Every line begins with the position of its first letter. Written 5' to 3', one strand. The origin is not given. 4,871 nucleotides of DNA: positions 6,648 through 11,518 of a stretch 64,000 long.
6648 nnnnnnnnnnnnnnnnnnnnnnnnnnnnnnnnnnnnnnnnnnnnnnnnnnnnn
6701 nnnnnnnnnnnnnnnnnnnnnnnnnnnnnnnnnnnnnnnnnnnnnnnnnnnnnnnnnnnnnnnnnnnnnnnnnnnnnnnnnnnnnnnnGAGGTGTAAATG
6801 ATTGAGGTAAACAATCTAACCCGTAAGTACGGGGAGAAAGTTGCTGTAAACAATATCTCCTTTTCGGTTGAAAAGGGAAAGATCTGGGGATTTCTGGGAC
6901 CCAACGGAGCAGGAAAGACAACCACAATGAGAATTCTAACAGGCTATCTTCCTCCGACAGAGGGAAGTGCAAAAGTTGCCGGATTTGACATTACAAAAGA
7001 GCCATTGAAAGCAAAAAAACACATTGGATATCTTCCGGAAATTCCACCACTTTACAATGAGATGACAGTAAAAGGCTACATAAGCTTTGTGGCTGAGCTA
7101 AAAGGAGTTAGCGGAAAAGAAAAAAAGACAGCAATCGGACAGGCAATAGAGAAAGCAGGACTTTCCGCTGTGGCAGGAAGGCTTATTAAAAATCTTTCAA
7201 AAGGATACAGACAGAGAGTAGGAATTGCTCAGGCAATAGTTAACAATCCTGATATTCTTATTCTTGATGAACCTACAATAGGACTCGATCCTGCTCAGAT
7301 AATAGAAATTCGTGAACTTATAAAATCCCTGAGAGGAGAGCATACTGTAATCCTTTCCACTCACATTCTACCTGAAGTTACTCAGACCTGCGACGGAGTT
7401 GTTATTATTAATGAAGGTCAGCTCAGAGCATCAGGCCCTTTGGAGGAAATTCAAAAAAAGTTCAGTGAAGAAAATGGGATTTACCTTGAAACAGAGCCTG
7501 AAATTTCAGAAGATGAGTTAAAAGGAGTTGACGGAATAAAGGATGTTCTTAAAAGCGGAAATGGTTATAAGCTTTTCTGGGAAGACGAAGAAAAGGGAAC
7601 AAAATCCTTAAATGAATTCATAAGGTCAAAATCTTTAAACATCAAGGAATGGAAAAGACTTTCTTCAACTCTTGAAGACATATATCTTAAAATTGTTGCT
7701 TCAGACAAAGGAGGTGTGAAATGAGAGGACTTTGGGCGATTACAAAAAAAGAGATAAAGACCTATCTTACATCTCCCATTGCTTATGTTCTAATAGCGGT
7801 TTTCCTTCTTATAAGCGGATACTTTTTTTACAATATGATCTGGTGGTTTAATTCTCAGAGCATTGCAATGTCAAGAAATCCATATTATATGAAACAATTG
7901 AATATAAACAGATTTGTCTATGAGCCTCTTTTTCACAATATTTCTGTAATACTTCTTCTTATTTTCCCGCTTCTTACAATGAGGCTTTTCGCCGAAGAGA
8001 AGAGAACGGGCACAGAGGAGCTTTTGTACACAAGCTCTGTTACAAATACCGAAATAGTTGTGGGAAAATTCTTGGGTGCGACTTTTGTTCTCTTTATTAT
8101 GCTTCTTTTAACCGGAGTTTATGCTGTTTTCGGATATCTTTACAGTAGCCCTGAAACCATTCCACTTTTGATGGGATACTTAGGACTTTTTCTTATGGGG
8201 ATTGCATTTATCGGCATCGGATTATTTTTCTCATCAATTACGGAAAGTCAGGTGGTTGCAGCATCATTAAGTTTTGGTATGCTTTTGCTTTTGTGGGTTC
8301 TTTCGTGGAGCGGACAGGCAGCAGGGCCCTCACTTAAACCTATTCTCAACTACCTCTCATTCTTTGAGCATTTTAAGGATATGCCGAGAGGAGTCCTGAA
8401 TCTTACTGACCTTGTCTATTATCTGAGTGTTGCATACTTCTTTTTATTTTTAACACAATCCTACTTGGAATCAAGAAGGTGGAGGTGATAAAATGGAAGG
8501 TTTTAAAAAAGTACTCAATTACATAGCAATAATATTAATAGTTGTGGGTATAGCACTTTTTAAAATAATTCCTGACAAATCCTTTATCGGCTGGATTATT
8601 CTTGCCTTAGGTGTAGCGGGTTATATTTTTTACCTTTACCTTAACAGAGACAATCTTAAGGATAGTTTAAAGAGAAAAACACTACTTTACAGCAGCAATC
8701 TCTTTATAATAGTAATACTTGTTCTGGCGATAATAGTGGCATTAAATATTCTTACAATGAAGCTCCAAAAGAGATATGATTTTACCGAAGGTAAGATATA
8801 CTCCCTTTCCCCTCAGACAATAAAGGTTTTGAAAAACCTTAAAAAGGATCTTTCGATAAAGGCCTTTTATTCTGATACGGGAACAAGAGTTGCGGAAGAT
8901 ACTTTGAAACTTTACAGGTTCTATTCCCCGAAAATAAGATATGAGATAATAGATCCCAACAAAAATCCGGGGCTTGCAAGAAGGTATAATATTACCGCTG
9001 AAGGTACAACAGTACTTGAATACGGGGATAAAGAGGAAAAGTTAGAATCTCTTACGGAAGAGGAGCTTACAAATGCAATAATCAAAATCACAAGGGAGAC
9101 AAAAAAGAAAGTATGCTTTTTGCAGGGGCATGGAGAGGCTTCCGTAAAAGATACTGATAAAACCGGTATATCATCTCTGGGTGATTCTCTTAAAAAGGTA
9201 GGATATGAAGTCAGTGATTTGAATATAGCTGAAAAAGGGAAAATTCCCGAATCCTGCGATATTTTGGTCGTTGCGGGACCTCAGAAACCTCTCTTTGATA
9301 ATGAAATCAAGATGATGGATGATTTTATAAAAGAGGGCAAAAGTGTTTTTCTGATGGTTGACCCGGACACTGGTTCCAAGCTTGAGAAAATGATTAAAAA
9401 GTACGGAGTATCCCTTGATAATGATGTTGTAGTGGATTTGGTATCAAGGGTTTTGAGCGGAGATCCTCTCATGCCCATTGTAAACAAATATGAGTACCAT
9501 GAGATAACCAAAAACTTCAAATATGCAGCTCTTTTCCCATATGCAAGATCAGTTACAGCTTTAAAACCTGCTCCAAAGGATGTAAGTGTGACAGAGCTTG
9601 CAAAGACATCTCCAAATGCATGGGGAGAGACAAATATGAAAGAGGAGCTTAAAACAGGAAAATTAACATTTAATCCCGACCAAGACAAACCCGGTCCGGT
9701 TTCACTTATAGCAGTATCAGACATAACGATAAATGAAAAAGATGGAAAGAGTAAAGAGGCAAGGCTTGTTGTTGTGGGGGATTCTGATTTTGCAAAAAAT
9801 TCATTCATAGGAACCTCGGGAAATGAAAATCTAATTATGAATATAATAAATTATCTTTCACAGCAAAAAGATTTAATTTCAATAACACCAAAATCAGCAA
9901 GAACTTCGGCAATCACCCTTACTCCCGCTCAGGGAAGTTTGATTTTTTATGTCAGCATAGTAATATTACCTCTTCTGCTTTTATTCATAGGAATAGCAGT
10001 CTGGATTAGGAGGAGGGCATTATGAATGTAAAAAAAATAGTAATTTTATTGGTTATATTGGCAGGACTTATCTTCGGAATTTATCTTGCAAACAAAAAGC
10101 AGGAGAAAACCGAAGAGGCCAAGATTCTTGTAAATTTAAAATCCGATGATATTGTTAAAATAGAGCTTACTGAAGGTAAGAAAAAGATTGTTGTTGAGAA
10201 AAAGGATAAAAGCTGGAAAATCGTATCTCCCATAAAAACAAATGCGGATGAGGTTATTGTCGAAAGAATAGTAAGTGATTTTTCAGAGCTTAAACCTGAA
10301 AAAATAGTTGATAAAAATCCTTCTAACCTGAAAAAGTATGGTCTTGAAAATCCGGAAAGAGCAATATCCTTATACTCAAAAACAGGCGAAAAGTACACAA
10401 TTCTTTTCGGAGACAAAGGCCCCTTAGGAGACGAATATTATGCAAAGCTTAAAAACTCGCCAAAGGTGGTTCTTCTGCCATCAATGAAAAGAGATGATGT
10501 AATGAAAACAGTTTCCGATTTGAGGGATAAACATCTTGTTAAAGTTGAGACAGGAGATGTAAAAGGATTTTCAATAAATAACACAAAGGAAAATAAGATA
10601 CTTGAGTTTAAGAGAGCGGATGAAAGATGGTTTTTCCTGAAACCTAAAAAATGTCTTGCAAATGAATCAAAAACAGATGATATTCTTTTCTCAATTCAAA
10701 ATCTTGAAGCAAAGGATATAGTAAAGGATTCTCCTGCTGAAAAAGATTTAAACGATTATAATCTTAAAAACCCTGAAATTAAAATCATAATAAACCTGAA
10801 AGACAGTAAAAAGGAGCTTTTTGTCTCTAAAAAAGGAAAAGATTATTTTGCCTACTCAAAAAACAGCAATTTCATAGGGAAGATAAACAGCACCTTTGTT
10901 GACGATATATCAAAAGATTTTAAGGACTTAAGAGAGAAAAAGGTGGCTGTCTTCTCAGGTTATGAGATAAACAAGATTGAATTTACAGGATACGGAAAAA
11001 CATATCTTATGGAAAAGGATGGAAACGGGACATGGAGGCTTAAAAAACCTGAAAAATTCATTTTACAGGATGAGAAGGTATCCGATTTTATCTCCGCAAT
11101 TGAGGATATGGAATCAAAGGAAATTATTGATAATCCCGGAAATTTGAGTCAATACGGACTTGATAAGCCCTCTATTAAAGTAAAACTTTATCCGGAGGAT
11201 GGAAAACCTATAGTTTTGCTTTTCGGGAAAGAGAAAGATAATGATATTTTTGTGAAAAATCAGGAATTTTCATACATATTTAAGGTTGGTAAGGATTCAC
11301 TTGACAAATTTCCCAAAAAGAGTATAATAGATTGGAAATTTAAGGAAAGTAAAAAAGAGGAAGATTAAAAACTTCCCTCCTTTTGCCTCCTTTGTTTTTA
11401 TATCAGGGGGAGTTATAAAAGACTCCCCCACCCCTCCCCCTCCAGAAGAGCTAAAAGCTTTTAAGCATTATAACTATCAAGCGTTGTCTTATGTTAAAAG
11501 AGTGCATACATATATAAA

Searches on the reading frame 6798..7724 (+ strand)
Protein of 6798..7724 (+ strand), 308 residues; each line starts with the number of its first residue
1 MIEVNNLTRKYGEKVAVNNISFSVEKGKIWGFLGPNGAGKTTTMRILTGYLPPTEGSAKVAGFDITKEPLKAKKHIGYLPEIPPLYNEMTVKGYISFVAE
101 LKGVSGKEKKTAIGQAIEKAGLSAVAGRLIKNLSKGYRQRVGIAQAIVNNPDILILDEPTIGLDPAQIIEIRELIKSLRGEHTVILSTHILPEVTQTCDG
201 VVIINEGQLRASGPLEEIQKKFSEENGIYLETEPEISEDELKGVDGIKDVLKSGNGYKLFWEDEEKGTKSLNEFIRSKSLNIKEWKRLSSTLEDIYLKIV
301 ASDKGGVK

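Call 61: search_protein_families(library=pfam, proteins=[window:6798-7724:+], max_evalue=0.0001)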
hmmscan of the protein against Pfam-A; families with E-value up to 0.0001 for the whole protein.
window:6798-7724:+ (308 aa): 3 families
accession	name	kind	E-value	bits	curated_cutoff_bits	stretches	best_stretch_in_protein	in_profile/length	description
PF00005.33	ABC_tran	-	1.1e-32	113.9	25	1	17-160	1-136/137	ABC transporter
PF13304.12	AAA_21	-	5.3e-11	43.6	27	1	148-192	253-300/304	AAA domain, putative AbiEii toxin, Type IV TA system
PF13732.12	DrrA1-3_C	-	2.1e-05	25.6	27.4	1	213-300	1-81/81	ATP-binding protein DrrA1-3-like, C-terminal domain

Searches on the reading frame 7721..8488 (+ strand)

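Call 61: search_protein_families(library=pfam, proteins=[window:7721-8488:+], max_evalue=0.0001)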
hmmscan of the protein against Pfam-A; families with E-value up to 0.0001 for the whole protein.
window:7721-8488:+ (255 aa): 4 families
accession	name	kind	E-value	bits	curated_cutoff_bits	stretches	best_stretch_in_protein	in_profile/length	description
PF12679.13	ABC2_membrane_2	-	1.1e-14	54.9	27.2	1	5-243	1-263/283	ABC-2 family transporter protein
PF12698.13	ABC2_membrane_3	-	2.7e-11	43.6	31.6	1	45-215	143-309/347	ABC-2 family transporter protein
PF01061.29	ABC2_membrane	-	2.1e-08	34.4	26.9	1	4-195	3-177/211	ABC-2 type transporter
PF13346.12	ABC2_membrane_5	-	3.2e-05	24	25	1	71-211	35-179/205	ABC-2 family transporter protein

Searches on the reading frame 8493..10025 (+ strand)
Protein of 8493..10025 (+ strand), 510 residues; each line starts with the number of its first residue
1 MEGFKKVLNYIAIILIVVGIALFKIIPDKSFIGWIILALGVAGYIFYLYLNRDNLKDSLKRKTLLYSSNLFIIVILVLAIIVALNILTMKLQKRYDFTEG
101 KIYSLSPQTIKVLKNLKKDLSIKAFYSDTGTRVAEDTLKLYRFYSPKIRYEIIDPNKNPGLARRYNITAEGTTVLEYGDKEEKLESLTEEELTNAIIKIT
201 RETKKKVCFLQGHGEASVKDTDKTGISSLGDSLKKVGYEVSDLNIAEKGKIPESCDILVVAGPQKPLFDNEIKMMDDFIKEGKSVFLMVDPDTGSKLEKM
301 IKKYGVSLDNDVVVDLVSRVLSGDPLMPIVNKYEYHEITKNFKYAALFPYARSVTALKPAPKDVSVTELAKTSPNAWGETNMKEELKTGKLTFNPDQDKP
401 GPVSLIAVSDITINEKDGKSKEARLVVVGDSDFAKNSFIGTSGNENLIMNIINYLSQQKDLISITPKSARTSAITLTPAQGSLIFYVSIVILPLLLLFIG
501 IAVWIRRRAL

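Call 61: search_protein_families(library=pfam, proteins=[window:8493-10025:+], max_evalue=0.0001)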
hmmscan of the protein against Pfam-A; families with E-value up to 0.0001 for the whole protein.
window:8493-10025:+ (510 aa): 3 families
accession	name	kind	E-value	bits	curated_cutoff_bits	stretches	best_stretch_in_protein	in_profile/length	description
PF09822.16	ABC_transp_aux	-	4.3e-36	125.1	34.7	1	204-450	1-287/288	ABC-type uncharacterized transport system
PF23357.1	DUF7088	-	1.1e-13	51.7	27.8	1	99-181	1-94/105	Domain of unknown function (DUF7088)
PF23355.1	IFT52_GIFT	-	9.4e-08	31.9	27.2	1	253-314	44-109/246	IFT52 GIFT domain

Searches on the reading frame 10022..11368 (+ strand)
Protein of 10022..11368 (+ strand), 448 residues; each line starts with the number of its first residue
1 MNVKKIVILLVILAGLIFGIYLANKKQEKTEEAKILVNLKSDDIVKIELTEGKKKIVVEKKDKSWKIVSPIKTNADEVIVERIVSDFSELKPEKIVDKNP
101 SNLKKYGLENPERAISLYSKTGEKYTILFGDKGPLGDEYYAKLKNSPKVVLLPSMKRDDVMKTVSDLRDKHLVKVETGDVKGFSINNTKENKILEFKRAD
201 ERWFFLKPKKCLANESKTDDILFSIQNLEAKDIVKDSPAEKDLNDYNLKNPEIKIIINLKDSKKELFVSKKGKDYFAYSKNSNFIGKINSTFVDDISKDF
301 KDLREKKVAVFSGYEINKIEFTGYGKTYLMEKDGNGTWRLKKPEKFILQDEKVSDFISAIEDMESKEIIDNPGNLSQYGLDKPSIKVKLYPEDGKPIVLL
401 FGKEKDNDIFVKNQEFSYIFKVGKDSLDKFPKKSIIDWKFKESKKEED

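Call 61: search_protein_families(library=pfam, proteins=[window:10022-11368:+], max_evalue=0.0001)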
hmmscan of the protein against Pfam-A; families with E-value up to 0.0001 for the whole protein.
window:10022-11368:+ (448 aa): 1 family
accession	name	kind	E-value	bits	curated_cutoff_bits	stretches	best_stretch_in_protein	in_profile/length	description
PF14238.11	DUF4340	-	1.6e-58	198.3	25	3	65-241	1-175/183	Domain of unknown function (DUF4340)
